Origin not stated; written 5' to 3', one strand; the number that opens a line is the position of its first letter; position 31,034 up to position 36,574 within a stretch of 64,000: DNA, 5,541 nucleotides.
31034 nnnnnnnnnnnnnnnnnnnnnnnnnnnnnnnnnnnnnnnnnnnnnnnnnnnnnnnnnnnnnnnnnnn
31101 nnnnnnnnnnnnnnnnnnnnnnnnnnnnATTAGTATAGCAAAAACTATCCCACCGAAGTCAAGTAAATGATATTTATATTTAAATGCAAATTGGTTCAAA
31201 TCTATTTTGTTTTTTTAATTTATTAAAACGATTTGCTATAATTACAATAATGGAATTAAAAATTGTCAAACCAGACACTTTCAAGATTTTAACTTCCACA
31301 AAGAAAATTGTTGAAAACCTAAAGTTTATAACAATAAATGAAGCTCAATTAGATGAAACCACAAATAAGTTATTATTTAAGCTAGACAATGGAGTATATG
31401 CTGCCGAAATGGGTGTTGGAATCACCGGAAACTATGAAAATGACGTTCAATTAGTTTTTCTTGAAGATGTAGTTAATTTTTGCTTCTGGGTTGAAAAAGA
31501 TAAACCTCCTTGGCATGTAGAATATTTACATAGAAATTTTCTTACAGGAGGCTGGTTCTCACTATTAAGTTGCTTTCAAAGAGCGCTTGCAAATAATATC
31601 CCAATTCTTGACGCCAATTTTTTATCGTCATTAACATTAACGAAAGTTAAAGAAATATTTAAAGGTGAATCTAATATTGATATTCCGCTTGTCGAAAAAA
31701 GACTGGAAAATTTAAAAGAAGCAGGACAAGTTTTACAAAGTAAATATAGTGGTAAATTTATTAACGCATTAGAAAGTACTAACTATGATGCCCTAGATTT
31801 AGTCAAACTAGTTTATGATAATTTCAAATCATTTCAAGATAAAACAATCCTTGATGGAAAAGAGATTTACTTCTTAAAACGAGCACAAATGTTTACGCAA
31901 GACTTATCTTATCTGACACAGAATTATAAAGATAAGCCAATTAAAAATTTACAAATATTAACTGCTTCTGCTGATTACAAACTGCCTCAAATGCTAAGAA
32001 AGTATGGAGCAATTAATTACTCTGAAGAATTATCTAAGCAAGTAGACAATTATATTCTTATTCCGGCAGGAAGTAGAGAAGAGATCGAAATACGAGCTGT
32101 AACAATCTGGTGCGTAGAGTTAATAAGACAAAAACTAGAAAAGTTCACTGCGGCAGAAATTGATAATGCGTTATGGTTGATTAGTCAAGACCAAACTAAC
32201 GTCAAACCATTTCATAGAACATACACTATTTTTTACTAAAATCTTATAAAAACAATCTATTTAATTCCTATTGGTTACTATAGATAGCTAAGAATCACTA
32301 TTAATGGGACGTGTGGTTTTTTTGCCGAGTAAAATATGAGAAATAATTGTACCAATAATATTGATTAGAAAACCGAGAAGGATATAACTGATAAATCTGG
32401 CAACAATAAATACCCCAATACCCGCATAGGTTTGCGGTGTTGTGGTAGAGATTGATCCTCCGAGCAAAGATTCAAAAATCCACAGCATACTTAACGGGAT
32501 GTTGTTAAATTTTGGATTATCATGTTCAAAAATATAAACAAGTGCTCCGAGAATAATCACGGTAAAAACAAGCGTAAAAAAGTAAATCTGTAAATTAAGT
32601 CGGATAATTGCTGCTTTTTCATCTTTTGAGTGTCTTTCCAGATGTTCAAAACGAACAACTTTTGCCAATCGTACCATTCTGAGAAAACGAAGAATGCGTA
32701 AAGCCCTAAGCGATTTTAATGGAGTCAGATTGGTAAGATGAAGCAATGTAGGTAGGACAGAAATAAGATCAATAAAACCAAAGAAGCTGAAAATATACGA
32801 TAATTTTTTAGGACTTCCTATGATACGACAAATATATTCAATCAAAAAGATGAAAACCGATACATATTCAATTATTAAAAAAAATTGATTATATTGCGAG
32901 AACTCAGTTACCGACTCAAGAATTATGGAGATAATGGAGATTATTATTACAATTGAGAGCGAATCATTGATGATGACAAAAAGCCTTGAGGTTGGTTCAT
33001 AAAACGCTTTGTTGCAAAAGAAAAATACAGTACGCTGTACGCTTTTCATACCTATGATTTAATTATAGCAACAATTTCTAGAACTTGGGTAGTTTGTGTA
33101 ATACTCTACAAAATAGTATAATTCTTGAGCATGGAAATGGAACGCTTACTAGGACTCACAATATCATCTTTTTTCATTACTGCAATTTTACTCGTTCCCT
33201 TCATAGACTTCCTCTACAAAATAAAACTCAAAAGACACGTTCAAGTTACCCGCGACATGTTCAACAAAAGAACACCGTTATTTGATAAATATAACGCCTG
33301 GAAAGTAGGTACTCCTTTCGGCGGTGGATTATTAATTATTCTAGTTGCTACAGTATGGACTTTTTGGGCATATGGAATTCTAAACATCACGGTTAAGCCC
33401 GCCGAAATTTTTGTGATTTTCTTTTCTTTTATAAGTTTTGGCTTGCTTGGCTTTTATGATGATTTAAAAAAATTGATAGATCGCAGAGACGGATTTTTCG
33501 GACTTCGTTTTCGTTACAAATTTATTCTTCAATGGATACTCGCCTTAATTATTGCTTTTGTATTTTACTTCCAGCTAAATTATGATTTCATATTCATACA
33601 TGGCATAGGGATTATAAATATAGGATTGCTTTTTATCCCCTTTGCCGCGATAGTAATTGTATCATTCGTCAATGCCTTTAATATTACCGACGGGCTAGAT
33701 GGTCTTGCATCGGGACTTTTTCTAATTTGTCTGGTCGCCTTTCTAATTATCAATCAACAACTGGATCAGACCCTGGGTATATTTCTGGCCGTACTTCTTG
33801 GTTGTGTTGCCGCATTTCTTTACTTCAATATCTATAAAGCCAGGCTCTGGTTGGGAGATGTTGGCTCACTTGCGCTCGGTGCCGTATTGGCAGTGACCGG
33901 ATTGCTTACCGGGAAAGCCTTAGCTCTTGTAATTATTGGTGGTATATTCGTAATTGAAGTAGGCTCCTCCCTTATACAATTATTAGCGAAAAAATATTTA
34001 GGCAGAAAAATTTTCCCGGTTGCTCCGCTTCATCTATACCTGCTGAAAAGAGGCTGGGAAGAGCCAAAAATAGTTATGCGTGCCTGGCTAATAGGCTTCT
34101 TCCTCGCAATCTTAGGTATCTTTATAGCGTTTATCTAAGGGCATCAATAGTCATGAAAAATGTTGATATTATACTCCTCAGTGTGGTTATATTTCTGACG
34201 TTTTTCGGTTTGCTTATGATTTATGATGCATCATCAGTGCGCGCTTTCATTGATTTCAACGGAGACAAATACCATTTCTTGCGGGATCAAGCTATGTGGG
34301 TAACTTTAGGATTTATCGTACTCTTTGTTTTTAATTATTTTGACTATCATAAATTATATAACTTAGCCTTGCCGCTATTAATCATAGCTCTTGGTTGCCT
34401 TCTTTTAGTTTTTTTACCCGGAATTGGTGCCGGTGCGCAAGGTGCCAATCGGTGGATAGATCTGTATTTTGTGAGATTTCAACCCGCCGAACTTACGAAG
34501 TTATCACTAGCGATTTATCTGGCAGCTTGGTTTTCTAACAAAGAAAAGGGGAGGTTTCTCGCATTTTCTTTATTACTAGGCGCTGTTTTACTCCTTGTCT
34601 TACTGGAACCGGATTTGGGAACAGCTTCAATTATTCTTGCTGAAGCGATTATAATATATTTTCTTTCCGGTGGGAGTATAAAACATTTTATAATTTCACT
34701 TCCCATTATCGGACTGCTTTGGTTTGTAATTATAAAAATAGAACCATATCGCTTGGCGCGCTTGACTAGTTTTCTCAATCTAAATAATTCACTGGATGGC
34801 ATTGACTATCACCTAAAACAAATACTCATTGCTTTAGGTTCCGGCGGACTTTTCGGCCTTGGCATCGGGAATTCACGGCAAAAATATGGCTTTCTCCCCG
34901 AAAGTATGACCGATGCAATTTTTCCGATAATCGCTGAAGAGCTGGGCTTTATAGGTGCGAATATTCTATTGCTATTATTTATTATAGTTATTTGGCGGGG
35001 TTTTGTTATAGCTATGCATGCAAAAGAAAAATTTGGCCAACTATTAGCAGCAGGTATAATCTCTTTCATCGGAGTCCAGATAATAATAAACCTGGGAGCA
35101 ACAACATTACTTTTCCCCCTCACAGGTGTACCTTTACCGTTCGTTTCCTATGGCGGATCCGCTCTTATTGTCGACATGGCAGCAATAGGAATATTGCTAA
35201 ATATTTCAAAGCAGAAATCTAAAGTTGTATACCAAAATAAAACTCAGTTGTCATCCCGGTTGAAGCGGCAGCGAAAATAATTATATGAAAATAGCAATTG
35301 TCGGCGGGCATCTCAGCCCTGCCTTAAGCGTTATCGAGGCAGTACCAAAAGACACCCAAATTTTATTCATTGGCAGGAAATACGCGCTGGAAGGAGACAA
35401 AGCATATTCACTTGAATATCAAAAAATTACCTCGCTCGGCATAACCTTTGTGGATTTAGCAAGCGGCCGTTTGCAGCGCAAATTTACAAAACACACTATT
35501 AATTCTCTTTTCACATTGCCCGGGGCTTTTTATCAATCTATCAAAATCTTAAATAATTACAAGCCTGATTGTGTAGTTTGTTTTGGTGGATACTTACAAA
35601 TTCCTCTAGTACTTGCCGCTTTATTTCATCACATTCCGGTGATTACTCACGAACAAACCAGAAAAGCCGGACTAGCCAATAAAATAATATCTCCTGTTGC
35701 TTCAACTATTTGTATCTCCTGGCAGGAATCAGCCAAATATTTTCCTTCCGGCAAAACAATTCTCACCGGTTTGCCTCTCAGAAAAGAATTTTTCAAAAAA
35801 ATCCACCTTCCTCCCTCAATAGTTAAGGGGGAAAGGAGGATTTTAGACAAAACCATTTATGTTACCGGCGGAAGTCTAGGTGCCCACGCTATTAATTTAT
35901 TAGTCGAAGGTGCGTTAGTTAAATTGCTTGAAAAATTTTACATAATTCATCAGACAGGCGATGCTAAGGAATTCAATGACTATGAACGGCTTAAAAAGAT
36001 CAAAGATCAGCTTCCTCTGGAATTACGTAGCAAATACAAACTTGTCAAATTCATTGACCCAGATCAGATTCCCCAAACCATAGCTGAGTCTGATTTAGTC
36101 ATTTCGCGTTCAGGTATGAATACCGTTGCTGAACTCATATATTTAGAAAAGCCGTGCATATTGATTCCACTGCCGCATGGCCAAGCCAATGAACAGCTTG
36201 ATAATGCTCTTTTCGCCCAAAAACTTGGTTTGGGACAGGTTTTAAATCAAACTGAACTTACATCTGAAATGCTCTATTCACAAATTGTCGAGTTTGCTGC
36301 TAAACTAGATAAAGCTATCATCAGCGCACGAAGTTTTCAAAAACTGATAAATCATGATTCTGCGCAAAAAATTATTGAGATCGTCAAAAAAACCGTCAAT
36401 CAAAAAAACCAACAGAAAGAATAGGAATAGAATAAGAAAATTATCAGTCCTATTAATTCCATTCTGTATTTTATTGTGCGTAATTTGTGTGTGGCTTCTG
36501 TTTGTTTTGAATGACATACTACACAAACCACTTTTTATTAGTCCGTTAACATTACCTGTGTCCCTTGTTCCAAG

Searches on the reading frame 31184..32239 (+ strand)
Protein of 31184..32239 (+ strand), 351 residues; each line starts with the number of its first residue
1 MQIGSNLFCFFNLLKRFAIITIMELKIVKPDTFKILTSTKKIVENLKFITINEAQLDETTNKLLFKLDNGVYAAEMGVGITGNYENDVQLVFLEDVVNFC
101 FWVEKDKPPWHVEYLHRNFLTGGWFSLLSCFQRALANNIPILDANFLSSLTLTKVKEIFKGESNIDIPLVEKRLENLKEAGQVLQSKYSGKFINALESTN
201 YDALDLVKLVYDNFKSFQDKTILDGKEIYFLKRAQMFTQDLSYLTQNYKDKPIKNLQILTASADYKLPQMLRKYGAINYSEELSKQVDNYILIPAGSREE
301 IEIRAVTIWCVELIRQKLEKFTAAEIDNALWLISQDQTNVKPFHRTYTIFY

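Call 11: search_protein_families(library=pfam, proteins=[window:31184-32239:+], max_evalue=0.0001)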
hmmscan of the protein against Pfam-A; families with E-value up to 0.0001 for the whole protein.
window:31184-32239:+ (351 aa): 1 family
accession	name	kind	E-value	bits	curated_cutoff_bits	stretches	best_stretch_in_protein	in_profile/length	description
PF10343.14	Q_salvage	-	3.3e-73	247.2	25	1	85-351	8-285/285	Queuosine salvage protein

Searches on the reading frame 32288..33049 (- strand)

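Call 46: search_protein_families(library=pfam, proteins=[window:32288-33049:-], max_evalue=0.01)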
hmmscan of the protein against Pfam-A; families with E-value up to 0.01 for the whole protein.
window:32288-33049:- (253 aa): 1 family
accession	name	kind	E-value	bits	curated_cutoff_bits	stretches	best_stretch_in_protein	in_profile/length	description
PF00520.37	Ion_trans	-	4.9e-22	78.7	25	1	33-229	10-220/241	Ion transport protein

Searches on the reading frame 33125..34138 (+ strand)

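Call 11: search_protein_families(library=pfam, proteins=[window:33125-34138:+], max_evalue=0.0001)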
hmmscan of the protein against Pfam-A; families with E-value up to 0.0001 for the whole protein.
window:33125-34138:+ (337 aa): 1 family
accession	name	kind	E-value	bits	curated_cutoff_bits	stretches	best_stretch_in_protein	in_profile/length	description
PF00953.26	Glycos_transf_4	-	1.5e-29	103.5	27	1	96-260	2-157/160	Glycosyl transferase family 4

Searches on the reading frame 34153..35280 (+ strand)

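Call 11: search_protein_families(library=pfam, proteins=[window:34153-35280:+], max_evalue=0.0001)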
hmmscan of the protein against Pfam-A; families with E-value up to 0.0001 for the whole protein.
window:34153-35280:+ (375 aa): 1 family
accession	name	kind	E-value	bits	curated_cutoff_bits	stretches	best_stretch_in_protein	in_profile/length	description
PF01098.24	FTSW_RODA_SPOVE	-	6.4e-94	315.3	26.4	1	9-356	5-355/356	Cell cycle protein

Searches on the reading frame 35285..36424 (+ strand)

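Call 11: search_protein_families(library=pfam, proteins=[window:35285-36424:+], max_evalue=0.0001)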
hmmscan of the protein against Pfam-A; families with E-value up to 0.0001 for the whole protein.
window:35285-36424:+ (379 aa): 3 families
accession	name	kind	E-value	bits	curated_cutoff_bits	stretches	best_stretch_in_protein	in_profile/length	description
PF04101.22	Glyco_tran_28_C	-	4.2e-30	105.4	22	1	190-349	1-152/166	Glycosyltransferase family 28 C-terminal domain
PF03033.26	Glyco_transf_28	-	2.7e-20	73.3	26.2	1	7-142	9-137/139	Glycosyltransferase family 28 N-terminal domain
PF13528.12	Glyco_trans_1_3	-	2.4e-06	27.4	25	1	268-331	254-315/322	Glycosyl transferase family 1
